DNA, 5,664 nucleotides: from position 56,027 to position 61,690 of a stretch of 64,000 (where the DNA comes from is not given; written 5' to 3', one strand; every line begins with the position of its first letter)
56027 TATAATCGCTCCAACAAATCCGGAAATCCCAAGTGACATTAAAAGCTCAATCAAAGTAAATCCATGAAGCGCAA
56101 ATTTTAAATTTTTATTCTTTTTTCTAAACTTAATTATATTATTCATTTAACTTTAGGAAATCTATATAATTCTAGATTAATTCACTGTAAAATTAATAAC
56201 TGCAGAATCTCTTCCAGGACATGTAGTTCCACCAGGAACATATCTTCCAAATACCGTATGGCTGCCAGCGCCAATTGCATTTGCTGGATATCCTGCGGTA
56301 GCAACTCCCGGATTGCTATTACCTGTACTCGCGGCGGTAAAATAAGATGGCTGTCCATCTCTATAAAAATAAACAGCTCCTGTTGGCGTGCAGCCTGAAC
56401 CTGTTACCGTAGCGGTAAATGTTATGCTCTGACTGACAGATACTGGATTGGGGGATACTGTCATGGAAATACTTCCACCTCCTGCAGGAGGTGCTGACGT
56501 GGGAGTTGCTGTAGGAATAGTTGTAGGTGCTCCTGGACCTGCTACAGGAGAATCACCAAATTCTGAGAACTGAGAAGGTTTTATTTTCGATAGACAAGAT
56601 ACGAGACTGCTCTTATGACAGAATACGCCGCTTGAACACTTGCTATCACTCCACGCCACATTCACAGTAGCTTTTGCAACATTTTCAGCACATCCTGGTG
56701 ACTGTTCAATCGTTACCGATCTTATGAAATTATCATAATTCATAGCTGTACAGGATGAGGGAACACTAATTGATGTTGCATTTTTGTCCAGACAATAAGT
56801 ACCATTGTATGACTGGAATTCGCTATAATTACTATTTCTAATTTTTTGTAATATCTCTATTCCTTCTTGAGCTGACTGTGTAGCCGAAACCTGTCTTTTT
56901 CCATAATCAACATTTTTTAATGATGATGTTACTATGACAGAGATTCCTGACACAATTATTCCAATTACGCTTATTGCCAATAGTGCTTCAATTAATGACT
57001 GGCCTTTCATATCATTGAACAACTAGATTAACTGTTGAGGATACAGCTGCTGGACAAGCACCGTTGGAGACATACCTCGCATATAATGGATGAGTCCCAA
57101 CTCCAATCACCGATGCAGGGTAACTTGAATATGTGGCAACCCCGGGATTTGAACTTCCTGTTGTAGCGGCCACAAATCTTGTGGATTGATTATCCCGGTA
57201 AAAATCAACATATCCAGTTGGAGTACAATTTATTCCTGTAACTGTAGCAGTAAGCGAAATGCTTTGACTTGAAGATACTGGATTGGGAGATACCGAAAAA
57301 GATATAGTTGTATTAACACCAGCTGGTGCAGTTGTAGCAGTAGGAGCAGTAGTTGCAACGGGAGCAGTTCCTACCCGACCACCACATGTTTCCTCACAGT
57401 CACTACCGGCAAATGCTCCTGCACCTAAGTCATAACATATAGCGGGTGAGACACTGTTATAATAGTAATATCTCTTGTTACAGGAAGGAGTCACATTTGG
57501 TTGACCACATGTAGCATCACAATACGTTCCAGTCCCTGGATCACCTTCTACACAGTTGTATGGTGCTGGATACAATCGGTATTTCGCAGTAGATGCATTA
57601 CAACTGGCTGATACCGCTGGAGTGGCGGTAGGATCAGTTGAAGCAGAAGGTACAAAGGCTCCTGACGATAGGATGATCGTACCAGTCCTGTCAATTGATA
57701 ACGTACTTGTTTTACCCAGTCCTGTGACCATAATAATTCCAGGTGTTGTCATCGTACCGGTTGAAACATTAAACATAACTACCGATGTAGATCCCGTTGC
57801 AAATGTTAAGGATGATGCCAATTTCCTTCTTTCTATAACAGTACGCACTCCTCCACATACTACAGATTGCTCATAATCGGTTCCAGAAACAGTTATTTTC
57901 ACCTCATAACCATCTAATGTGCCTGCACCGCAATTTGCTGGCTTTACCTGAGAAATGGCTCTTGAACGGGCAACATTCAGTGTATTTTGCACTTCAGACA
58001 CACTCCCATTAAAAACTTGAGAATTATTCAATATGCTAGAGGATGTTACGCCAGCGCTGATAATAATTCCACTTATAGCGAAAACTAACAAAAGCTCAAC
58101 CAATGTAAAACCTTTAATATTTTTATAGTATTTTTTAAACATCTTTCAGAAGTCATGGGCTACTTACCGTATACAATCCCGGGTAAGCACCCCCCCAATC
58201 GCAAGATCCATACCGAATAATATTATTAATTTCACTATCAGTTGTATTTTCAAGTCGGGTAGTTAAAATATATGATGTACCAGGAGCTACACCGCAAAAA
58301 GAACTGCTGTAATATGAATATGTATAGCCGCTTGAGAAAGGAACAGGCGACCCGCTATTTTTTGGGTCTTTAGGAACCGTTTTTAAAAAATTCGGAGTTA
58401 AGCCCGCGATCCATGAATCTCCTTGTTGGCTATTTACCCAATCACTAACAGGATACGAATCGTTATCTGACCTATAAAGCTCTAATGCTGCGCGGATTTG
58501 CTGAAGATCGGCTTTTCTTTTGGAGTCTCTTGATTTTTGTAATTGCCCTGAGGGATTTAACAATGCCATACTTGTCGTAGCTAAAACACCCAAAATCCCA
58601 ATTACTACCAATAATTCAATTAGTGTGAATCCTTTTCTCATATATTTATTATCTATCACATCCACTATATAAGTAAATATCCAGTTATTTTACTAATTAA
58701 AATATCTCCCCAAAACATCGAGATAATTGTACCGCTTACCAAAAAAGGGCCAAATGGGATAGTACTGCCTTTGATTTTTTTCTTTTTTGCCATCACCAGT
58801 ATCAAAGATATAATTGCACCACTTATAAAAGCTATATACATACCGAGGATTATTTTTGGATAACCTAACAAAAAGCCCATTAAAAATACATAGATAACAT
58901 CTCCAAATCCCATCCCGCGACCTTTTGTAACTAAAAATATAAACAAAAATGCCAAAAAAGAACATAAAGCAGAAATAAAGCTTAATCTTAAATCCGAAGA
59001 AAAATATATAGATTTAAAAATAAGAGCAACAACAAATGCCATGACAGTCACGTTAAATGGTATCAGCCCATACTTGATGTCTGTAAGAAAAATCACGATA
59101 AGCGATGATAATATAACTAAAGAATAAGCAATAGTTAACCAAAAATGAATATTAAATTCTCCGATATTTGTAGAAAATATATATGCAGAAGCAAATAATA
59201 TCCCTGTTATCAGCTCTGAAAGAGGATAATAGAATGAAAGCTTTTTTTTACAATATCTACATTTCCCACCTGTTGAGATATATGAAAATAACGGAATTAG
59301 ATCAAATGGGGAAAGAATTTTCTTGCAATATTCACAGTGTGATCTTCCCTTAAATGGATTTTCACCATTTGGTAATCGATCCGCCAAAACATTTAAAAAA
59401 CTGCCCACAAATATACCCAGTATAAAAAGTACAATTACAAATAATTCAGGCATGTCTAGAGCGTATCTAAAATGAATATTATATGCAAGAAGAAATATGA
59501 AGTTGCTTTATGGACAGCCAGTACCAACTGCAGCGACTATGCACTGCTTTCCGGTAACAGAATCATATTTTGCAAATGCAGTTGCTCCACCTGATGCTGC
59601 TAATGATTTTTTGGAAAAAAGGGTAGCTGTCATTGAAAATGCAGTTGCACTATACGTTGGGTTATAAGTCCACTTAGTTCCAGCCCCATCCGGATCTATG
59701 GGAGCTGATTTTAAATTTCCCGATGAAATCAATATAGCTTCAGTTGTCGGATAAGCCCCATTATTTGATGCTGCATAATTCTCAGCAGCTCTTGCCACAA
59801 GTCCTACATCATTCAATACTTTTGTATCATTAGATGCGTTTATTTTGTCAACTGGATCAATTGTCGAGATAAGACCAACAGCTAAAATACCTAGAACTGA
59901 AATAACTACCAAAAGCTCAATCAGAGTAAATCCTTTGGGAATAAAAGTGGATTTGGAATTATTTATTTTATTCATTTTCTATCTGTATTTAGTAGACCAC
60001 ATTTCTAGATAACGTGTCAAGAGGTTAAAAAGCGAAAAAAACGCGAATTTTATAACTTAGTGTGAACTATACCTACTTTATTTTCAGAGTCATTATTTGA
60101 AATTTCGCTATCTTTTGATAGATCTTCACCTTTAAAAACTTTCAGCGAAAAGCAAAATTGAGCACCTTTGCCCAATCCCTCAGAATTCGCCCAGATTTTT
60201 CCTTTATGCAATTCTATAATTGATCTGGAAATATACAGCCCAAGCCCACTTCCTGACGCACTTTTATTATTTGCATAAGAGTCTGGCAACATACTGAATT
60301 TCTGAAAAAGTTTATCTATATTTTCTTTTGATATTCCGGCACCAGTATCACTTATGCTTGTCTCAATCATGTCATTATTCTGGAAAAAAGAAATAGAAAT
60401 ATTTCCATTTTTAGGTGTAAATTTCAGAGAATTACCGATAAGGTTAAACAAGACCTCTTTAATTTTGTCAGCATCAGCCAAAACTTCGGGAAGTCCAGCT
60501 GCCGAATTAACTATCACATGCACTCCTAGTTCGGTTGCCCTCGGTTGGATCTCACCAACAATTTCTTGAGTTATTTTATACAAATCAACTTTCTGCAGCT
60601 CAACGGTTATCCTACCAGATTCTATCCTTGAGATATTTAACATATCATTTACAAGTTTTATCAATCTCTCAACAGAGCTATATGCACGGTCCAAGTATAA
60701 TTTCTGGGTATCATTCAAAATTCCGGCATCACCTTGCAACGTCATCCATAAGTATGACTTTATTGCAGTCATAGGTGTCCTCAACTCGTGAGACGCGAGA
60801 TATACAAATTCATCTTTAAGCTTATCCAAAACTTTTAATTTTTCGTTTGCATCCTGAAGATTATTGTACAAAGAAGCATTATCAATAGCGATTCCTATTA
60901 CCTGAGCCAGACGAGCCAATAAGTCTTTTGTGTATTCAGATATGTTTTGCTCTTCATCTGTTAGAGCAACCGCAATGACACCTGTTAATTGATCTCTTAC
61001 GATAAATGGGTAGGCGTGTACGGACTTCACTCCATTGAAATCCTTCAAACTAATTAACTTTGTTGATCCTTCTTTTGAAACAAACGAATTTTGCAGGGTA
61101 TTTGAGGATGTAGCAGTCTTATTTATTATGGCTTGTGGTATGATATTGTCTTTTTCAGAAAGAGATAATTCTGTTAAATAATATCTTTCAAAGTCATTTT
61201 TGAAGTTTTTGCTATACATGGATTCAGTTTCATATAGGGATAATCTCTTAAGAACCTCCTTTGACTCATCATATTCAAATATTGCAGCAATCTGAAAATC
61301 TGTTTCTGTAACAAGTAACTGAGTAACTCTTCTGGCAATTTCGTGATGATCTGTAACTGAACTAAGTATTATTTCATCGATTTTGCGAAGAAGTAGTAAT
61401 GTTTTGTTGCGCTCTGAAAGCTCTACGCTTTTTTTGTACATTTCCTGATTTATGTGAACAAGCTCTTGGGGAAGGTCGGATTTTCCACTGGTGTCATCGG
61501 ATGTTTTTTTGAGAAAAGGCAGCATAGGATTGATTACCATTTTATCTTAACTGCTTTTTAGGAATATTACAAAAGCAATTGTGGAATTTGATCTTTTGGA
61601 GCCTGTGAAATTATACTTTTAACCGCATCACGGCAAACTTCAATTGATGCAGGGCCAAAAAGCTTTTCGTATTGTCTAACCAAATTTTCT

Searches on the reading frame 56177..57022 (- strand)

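Call 80: search_protein_families(library=pfam, proteins=[window:56177-57022:-], max_evalue=0.001)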
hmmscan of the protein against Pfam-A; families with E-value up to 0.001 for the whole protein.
window:56177-57022:- (281 aa): 1 family
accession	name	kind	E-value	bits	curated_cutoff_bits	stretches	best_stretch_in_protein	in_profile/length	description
PF16640.11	Big_3_5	-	4.3e-11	43.7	35.5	1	187-281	1-88/88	Bacterial Ig-like domain (group 3)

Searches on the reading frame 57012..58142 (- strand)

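Call 80: search_protein_families(library=pfam, proteins=[window:57012-58142:-], max_evalue=0.001)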
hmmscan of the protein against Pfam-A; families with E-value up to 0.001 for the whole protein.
window:57012-58142:- (376 aa): 2 families
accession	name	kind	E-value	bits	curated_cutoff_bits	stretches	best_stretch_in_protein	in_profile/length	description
PF16640.11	Big_3_5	-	3.3e-09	37.6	35.5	1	283-375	2-87/88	Bacterial Ig-like domain (group 3)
PF07963.17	N_methyl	-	1.1e-06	28.4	21.2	1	7-30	2-25/27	Prokaryotic N-terminal methylation motif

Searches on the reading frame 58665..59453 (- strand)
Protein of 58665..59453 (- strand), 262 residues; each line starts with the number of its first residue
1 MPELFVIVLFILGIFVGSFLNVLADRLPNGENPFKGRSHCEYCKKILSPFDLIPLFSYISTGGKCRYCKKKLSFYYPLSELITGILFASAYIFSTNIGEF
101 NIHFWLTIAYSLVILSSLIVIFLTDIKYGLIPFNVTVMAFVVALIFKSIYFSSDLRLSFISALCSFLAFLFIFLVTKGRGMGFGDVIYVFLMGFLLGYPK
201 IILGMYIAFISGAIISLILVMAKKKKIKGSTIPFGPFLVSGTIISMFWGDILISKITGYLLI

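Call 80: search_protein_families(library=pfam, proteins=[window:58665-59453:-], max_evalue=0.001)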
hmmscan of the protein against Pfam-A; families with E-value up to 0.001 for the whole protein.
window:58665-59453:- (262 aa): 2 families
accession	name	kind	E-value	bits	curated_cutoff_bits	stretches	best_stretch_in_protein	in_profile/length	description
PF06750.18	A24_N_bact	-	1.8e-28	98.9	23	1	11-92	1-82/84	Bacterial Peptidase A24 N-terminal domain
PF01478.23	Peptidase_A24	-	5e-12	46.6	26.5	1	112-217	1-104/104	Type IV leader peptidase family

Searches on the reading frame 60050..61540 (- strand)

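Call 80: search_protein_families(library=pfam, proteins=[window:60050-61540:-], max_evalue=0.001)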
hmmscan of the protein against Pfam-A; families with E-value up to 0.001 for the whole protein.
window:60050-61540:- (496 aa): 6 families
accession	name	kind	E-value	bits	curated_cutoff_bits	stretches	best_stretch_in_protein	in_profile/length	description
PF02518.31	HATPase_c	-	4.4e-25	88.7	26.4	1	356-467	2-108/111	Histidine kinase-, DNA gyrase B-, and HSP90-like ATPase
PF00512.31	HisKA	-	6.2e-17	61.8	26.9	1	242-309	2-66/66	His Kinase A (phospho-acceptor) domain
PF13185.12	GAF_2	-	1e-06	29.5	28.6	1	63-220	2-136/136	GAF domain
PF13492.12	GAF_3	-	4.2e-06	27.6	27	1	75-221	12-129/129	GAF domain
PF13589.12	HATPase_c_3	-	3.4e-05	24.3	25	1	361-437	4-79/137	Histidine kinase-, DNA gyrase B-, and HSP90-like ATPase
PF01590.32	GAF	-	0.00021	22.2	22.4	1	64-219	1-133/133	GAF domain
